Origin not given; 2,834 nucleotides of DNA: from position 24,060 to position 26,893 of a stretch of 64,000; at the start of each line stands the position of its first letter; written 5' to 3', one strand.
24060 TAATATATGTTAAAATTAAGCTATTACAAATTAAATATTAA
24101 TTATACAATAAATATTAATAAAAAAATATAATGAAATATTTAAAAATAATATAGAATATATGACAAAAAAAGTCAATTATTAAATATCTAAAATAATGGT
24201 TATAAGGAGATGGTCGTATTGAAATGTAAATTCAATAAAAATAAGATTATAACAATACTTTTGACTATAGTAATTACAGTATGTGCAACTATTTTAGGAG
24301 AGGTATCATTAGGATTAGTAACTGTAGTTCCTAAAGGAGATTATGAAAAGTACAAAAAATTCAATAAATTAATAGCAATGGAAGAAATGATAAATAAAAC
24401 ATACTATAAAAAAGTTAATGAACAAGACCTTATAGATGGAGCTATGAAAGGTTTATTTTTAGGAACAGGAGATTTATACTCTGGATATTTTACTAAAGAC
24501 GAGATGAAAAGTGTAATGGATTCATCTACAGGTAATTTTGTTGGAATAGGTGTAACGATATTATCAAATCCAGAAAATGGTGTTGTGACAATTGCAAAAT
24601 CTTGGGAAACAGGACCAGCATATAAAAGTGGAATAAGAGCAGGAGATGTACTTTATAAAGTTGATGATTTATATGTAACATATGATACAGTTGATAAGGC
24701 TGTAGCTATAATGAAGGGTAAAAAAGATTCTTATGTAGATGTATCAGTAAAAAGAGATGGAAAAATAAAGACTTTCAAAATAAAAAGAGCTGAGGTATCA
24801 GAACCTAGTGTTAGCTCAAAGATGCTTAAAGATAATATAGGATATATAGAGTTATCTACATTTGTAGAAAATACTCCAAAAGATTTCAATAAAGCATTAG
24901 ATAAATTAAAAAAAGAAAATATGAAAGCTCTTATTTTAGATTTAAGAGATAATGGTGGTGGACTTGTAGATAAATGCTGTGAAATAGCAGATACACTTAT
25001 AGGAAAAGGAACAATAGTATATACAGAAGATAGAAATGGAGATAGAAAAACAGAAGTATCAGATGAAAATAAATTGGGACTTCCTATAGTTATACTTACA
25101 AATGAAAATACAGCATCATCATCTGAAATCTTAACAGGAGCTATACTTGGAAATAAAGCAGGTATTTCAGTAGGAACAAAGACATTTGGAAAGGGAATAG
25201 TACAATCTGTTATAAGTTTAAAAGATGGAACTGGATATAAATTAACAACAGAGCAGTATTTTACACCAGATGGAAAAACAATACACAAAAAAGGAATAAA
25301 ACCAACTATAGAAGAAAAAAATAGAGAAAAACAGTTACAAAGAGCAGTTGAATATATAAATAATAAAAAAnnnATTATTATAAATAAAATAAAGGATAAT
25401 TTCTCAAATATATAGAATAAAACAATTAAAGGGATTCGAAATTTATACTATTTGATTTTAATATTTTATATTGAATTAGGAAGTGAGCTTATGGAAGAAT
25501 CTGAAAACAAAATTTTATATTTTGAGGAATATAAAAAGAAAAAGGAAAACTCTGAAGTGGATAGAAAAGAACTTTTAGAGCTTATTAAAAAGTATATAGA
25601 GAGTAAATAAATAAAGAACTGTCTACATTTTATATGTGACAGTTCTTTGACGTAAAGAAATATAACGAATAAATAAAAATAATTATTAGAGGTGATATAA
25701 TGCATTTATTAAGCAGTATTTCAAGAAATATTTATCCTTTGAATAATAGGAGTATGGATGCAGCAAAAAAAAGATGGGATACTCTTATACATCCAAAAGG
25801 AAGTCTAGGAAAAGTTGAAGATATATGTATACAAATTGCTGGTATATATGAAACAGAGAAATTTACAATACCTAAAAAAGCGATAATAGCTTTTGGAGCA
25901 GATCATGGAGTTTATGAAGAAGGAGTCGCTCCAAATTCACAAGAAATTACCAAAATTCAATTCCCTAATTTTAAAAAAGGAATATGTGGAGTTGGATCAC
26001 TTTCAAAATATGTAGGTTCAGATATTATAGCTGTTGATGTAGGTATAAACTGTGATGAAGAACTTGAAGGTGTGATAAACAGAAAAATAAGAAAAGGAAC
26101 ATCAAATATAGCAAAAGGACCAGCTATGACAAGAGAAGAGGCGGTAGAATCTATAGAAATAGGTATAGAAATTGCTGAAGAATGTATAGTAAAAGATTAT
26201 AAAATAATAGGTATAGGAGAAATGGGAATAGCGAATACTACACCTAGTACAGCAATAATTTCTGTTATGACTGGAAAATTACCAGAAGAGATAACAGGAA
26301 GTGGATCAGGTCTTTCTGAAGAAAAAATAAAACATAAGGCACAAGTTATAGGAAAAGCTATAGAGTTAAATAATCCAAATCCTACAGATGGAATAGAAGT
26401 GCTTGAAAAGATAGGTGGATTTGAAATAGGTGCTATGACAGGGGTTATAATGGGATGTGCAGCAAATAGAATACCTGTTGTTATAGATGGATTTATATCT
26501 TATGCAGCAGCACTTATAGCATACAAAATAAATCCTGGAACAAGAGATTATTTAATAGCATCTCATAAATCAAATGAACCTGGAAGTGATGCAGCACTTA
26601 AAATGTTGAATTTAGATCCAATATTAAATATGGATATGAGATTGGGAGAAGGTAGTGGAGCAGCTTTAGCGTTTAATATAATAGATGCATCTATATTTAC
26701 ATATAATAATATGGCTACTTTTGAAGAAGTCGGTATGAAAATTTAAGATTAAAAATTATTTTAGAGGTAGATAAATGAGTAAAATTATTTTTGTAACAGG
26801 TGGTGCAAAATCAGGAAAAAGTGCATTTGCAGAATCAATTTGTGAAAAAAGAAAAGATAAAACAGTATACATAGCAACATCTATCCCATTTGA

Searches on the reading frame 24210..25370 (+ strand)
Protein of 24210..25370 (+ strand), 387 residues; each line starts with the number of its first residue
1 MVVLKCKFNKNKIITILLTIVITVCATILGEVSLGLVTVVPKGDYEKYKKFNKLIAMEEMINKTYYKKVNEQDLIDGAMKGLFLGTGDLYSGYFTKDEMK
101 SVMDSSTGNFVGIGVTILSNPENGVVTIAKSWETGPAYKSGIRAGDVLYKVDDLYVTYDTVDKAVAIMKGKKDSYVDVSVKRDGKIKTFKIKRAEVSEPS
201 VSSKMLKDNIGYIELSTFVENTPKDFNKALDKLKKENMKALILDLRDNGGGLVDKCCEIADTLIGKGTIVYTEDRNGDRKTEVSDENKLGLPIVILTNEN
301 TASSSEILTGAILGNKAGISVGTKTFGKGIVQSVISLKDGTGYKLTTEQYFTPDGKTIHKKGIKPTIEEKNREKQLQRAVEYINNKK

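Call 53: search_protein_families(library=pfam, proteins=[window:24210-25370:+], max_evalue=0.00001)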
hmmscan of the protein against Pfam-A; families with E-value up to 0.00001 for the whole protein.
window:24210-25370:+ (387 aa): 4 families
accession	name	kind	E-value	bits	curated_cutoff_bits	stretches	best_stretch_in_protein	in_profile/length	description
PF03572.23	Peptidase_S41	-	2.4e-54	183.8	24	1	209-368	1-164/165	Peptidase family S41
PF13180.12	PDZ_2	-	1.8e-09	38.2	27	1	114-192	4-79/80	PDZ domain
PF22694.1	CtpB_N-like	-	1.8e-07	32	27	1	47-97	34-84/85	Activating protease CtpB N-terminal domain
PF17820.7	PDZ_6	-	3.2e-06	27.2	27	1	135-182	9-54/54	PDZ domain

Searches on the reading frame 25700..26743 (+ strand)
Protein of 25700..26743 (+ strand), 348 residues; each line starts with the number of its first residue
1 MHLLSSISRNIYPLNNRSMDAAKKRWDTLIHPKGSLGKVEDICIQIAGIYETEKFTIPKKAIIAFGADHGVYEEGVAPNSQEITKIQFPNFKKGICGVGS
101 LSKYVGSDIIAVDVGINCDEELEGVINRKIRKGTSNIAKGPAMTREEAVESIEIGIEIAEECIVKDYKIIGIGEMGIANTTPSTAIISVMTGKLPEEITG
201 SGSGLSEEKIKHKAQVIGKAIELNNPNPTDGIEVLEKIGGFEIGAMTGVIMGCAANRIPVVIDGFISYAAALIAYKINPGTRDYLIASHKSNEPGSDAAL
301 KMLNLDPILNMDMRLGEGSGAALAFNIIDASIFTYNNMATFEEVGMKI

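Call 53: search_protein_families(library=pfam, proteins=[window:25700-26743:+], max_evalue=0.00001)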
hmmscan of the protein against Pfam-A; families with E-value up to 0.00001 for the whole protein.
window:25700-26743:+ (348 aa): 1 family
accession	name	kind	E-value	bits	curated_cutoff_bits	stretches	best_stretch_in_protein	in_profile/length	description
PF02277.22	DBI_PRT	-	1.8e-127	425.6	22.6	1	11-345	1-328/329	Phosphoribosyltransferase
